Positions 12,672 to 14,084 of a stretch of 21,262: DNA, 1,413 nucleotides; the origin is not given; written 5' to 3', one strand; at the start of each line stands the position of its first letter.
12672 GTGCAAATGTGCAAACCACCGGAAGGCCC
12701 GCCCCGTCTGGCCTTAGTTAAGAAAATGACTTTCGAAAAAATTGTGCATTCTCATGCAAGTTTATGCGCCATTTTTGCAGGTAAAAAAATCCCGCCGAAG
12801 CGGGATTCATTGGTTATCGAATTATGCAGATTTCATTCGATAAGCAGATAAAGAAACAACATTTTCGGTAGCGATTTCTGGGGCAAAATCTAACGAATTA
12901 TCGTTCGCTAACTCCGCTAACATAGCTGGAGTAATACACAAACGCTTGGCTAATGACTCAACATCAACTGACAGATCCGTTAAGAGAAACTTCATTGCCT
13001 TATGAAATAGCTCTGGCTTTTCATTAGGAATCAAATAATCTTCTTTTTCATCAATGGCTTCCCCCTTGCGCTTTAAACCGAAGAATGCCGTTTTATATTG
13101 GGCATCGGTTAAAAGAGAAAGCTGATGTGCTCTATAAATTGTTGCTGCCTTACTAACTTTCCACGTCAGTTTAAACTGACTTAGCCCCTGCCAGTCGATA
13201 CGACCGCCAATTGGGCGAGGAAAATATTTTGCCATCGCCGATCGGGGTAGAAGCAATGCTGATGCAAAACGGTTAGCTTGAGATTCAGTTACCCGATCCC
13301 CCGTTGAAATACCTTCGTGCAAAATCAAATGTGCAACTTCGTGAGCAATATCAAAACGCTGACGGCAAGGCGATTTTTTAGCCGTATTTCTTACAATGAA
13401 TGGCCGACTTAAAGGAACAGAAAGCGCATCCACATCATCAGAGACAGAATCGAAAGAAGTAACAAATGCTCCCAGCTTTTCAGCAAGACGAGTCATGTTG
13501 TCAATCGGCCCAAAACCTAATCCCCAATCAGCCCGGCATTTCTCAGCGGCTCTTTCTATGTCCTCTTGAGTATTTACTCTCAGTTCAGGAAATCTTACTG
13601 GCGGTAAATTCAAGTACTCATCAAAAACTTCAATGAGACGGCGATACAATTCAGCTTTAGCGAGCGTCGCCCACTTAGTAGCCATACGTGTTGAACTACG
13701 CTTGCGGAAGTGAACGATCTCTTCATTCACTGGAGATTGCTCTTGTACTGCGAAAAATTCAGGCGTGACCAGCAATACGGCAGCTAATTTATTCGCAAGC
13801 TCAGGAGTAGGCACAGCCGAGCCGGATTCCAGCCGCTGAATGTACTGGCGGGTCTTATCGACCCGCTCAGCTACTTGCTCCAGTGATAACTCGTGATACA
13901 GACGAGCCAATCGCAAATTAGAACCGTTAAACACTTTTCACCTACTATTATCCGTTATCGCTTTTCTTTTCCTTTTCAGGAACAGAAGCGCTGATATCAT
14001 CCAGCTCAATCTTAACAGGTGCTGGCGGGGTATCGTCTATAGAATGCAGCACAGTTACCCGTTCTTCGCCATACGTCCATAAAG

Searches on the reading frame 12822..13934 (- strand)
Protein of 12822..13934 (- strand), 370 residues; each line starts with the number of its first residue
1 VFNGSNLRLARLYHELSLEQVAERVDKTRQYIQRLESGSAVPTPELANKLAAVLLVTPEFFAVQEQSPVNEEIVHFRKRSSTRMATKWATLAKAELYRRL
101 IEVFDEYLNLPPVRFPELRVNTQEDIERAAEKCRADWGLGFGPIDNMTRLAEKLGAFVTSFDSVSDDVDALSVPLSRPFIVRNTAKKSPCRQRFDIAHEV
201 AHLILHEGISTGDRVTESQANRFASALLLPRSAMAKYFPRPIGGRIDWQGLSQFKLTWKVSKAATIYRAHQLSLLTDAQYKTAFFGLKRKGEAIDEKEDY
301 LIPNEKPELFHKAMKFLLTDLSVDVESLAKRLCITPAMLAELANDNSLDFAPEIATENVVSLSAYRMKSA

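Call 10: search_protein_families(library=pfam, proteins=[window:12822-13934:-], max_evalue=0.01)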
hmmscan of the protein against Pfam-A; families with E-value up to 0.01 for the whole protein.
window:12822-13934:- (370 aa): 5 families
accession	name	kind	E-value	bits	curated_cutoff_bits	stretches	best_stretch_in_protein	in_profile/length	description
PF06114.19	Peptidase_M78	-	4.1e-17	62.6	22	1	151-269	1-122/123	IrrE N-terminal-like domain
PF01381.28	HTH_3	-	2.5e-13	50.3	23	1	7-61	1-55/55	Helix-turn-helix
PF13560.12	HTH_31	-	1.9e-09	38.1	27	1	6-58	5-58/64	Helix-turn-helix domain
PF12844.13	HTH_19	-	1.4e-05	25.4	30.2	1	4-51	1-48/64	Helix-turn-helix domain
PF13413.12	HTH_25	-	0.00033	20.9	24.6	1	7-38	2-33/62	Helix-turn-helix domain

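Call 11: search_protein_families(library=padloc, proteins=[window:12822-13934:-], max_evalue=0.01)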
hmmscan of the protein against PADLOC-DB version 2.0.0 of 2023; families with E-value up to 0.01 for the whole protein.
window:12822-13934:- (370 aa): 19 families
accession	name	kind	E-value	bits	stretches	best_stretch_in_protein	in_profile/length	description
PDLC03943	RmrA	-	9.1e-206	681.1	1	1-369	1-369/370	-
PDLC03949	RmrA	-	3.1e-71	238.1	1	1-350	1-340/363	-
PDLC03955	RmrA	-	6e-69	231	1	2-354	20-367/371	-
PDLC03952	RmrA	-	3.1e-62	208.7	1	5-362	25-394/395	-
PDLC03954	RmrA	-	3e-61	205.5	1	2-342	10-360/380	-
PDLC03944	RmrA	-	6.7e-59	197.9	1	2-339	6-350/384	-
PDLC03947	RmrA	-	4.1e-57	191.7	1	4-344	13-362/383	-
PDLC03948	RmrA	-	5.4e-57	191.5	1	2-363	8-379/397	-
PDLC03951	RmrA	-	7.8e-57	191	1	2-346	8-359/400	-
PDLC03946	RmrA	-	1.3e-53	180.1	1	1-334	1-326/357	-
PDLC03945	RmrA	-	4.2e-46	155.9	1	1-344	1-365/394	-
PDLC03956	RmrA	-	1.2e-44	151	1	17-363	24-376/399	-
PDLC03950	RmrA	-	1.3e-42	144.1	1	1-343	1-347/369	-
PDLC03953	RmrA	-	5.7e-33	112.6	1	4-363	7-371/373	-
PDLC04141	capP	-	1e-18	65.7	1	124-272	3-153/242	capP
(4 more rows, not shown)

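Call 37: search_solved_structures(query=window:12822-13934:-, max_evalue=0.01)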
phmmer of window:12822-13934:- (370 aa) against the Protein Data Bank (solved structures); distinct sequences matched with E-value up to 0.01: 1.
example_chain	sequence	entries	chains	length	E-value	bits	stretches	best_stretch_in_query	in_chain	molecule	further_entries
9iaq_A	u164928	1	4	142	0.0072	18.7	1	4-64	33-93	HTH cro/C1-type domain-containing protein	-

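Call 44: search_dna_similar(query=window:12822-13934:-, collection=phages, mode=protein, max_rows=40, rows=spread, max_evalue=1e-10)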
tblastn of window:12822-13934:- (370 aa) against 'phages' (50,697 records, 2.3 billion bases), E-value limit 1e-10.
Records with a match: 23; places in all: 23; records where one place covers at least 80% of the query: 23.
Best place of each record, by identity: <60% 23.
By first word of the organism name: Gordonia 4; Acinetobacter 3; Clostridioides 3; Clostridium 2; Paenibacillus 2; Enterococcus 2; Salmonella 1; Zymomonas 1; Escherichia 1; Mycobacterium 1; and 3 more.
By host as written in the record: - 6; Gordonia terrae 3612 4; Clostridioides difficile 2; Clostridium tetani ATCC 9441 2; Paenibacillus larvae 2006 2; Homo sapiens 1; Clostridioides difficile CD522418 1; Mycobacterium abscessus GD44 1; and 4 more.
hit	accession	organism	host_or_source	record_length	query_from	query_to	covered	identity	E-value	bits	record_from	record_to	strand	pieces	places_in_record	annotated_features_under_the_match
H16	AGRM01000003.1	Salmonella enterica subsp. houtenae str. ATCC BAA-1581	Homo sapiens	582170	2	360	97%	41.4%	5e-67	235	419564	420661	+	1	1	helix-turn-helix protein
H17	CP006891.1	Zymomonas mobilis subsp. mobilis str. CP4 = NRRL B-14023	-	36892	7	344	91%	32.0%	1e-36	146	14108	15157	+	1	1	putative Zn peptidase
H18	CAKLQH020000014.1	Acinetobacter phage MD-2021a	not known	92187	1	344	93%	30.6%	1e-22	105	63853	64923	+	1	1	putative phage DNA-binding protein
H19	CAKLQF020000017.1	Acinetobacter phage MD-2021a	not known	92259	1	344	93%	30.6%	1e-22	105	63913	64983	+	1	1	putative phage DNA-binding protein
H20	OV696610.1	Escherichia phage Tritos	-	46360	2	308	83%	32.1%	7e-31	129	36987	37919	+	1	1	ImmA/IrrE metallo-endopeptidase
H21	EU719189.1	Clostridioides phage phiCD27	Clostridioides difficile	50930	2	320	86%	30.5%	7e-25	112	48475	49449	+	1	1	putative phage DNA-binding protein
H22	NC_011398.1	Clostridioides phage phiCD27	Clostridioides difficile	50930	2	320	86%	30.5%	7e-25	112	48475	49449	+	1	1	transcriptional regulator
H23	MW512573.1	Clostridioides phage phiCD418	Clostridioides difficile CD522418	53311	2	320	86%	30.2%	4e-25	112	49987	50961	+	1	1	putative cI-like repressor protein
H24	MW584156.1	Mycobacterium phage prophiGD44-1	Mycobacterium abscessus GD44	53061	4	309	83%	30.8%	1e-21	102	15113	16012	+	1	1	29: MerR-like helix-turn-helix DNA binding protein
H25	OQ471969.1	Acinetobacter phage vB_AbaM_ABMM1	Acinetobacter baumannii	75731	2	332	89%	28.5%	2e-22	104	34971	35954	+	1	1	XRE family transcriptional regulator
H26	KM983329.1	Clostridium phage phiCT9441A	Clostridium tetani ATCC 9441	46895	2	339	91%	27.0%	3e-28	122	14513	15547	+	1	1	XRE family transcriptional regulator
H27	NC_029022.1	Clostridium phage phiCT9441A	Clostridium tetani ATCC 9441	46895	2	339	91%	27.0%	3e-28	122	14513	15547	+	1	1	transcriptional regulator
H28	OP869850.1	Lacticaseibacillus phage R24.2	Lacticaseibacillus rhamnosus LMG 23327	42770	2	318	86%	28.7%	9e-26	114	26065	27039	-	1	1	hypothetical protein (x2)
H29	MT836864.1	Bacteriophage sp.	human fecal samples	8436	2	320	86%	28.4%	4e-21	100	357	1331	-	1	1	record has no annotation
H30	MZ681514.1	Gordonia phage Malibo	Gordonia terrae 3612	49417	4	315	84%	28.7%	4e-14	80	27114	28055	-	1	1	34: helix-turn-helix DNA binding protein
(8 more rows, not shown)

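Call 45: get_annotated_region(hit=H16, flank=2000)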
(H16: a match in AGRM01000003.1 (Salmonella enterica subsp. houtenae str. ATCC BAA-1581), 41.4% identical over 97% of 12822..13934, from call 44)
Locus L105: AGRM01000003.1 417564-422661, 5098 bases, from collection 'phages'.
description: Salmonella enterica subsp. houtenae str. ATCC BAA-1581 SEHO0AFNL_Contig0.3, whole genome shotgun sequence.
organism: Salmonella enterica subsp. houtenae str. ATCC BAA-1581 (NCBI taxid 523831)
taxonomy: Bacteria; Pseudomonadati; Pseudomonadota; Gammaproteobacteria; Enterobacterales; Enterobacteriaceae; Salmonella
host: Homo sapiens; source: -; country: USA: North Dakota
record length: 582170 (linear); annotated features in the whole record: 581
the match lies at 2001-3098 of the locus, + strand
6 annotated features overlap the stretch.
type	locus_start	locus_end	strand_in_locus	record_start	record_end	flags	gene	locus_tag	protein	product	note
CDS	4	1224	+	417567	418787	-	-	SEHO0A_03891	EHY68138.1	site-specific recombinase, phage integrase family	KEGG: lhk:LHK_02491 9.3e-07 probable aspartate transaminase K10907; Psort location: Cytoplasmic, score: 8.96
CDS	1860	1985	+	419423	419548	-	-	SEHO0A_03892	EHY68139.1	hypothetical protein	-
CDS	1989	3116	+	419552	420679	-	-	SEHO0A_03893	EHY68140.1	helix-turn-helix protein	KEGG: mla:Mlab_1603 6.8e-17 adenine deaminase K01486; Psort location: Cytoplasmic, score: 8.96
CDS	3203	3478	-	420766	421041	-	-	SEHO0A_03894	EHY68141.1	hypothetical protein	-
CDS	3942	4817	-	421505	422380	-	-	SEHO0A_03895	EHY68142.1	hypothetical protein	Psort location: Cytoplasmic, score: 8.96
CDS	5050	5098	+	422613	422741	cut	-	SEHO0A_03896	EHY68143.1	hypothetical protein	-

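Call 46: get_annotated_region(hit=H17, flank=2000)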
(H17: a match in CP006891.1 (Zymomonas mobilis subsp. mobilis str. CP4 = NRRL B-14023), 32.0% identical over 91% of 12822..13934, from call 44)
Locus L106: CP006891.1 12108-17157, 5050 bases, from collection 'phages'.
description: Zymomonas mobilis subsp. mobilis str. CP4 = NRRL B-14023 plasmid, complete sequence.
organism: Zymomonas mobilis subsp. mobilis str. CP4 = NRRL B-14023 (NCBI taxid 627343)
taxonomy: Bacteria; Pseudomonadati; Pseudomonadota; Alphaproteobacteria; Sphingomonadales; Zymomonadaceae; Zymomonas
host: -; source: -; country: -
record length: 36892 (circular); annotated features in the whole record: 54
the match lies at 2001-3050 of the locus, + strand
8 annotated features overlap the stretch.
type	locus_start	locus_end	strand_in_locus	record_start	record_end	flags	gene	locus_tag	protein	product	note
CDS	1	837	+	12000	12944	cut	-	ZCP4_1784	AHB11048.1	Abortive infection C-terminus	IMG reference gene:2545823559; PFAM: Abortive infection C-terminus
CDS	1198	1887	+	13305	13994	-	-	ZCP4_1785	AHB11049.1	hypothetical protein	IMG reference gene:2545823560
CDS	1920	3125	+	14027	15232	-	-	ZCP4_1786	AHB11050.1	putative Zn peptidase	IMG reference gene:2545823561; PFAM: Helix-turn-helix; Domain of unknown function (DUF955)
CDS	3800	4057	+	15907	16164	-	-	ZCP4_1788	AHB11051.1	addiction module antitoxin, RelB/DinJ family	IMG reference gene:2545823563; PFAM: RelB antitoxin; TIGRFAM: addiction module antitoxin, RelB/DinJ family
CDS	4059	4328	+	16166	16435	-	-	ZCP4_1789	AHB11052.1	addiction module toxin component, YafQ family/addiction module toxin, RelE/StbE family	IMG reference gene:2545823564; PFAM: Plasmid stabilisation system protein; TIGRFAM: addiction module toxin component, ...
CDS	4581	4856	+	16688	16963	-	-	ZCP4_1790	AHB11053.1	hypothetical protein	IMG reference gene:2545823565; manually curated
sig_peptide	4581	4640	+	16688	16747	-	-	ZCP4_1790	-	-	IMG reference gene:2545823565_SP; Signal predicted by SignalP 3.0 HMM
CDS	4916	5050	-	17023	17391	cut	-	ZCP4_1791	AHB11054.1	hypothetical protein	IMG reference gene:2545823566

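Call 47: get_annotated_region(hit=H20, flank=2000)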
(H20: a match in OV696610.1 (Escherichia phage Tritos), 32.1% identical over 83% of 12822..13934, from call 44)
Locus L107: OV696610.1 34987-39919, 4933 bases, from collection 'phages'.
description: Escherichia phage Tritos genome assembly, complete genome: monopartite.
organism: Escherichia phage Tritos (NCBI taxid 2904713)
taxonomy: Viruses; Duplodnaviria; Heunggongvirae; Uroviricota; Caudoviricetes
host: -; source: -; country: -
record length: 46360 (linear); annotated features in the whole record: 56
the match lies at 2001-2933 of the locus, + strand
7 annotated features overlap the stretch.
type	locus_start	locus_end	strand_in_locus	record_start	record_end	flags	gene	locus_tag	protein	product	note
CDS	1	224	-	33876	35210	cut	-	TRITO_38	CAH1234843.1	hypothetical protein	-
CDS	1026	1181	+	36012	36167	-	-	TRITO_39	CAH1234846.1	HokD toxin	-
CDS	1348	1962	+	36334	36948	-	-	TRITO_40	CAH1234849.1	hypothetical protein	-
CDS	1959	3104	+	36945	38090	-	-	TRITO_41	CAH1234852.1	ImmA/IrrE metallo-endopeptidase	ImmA protein containing an XRE-family HTH domain of transcriptional regulator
CDS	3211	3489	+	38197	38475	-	-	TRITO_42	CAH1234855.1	hypothetical protein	-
CDS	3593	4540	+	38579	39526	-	-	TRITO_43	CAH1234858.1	Uncharacterized protein YdfU, DUF968 family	-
CDS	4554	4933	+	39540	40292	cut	-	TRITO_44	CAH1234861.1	Antitermination protein Q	-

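Call 48: get_annotated_region(hit=H18, flank=2000)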
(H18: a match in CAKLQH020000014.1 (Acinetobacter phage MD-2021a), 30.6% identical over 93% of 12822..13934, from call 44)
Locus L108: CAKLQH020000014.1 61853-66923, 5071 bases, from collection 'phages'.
description: Acinetobacter phage MD-2021a strain 5899STDY8049191 genome assembly, contig: ERS3583567SCcontig000014, whole genome shotgun sequence.
organism: Acinetobacter phage MD-2021a (NCBI taxid 2899278)
taxonomy: Viruses; Duplodnaviria; Heunggongvirae; Uroviricota; Caudoviricetes
host: -; source: not known; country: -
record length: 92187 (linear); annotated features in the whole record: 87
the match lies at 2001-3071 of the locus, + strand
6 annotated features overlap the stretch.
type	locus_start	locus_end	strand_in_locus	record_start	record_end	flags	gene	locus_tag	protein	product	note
CDS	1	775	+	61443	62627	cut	ynfM_4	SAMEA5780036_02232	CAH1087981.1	major facilitator superfamily protein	-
CDS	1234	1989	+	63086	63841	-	-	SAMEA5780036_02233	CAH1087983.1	Uncharacterised protein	-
CDS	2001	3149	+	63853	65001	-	-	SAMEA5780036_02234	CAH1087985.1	putative phage DNA-binding protein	-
CDS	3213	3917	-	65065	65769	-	azr_2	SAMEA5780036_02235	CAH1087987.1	putative flavoprotein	-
CDS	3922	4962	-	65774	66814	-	-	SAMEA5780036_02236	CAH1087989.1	arsenical-resistance protein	-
CDS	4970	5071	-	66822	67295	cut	arsC_2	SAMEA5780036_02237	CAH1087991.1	Arsenate reductase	-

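Call 69: find_related_loci(query=A2, collection=viral_contigs, flank=2500)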
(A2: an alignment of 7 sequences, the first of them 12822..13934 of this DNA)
Query A2 (370 aa) in viral_contigs; peptide patterns used: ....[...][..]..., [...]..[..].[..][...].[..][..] (x = any residue, [..] = any of these).
418 stretches matched a pattern; 285 encode a relative of the query (tblastn E <= 1e-3); the best 80 are kept; 80 distinct loci.
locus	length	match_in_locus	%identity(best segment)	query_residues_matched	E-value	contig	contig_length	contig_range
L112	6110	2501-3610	100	1-370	0e+0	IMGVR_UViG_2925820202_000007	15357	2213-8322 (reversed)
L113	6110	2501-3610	98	1-370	0e+0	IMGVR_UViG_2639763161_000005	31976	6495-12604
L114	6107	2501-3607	96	1-369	0e+0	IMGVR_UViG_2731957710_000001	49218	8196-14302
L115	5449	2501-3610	96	1-370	0e+0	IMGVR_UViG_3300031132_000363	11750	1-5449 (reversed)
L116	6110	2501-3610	94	1-370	0e+0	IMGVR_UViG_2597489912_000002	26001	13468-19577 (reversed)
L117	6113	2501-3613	92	1-370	0e+0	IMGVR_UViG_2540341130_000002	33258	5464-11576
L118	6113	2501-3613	91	1-370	0e+0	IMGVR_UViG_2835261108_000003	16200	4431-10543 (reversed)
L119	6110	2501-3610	90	1-370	0e+0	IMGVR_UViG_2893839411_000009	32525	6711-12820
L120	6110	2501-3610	88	1-370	0e+0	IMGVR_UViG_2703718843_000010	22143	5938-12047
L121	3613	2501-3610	88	1-370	0e+0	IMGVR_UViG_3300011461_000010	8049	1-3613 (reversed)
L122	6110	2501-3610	88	1-370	0e+0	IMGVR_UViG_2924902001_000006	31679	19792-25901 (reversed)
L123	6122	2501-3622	80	1-367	0e+0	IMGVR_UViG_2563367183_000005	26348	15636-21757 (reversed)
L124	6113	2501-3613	80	1-370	0e+0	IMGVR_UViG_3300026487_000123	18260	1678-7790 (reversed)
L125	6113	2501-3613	80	1-370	0e+0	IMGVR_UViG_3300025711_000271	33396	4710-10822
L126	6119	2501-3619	77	1-370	0e+0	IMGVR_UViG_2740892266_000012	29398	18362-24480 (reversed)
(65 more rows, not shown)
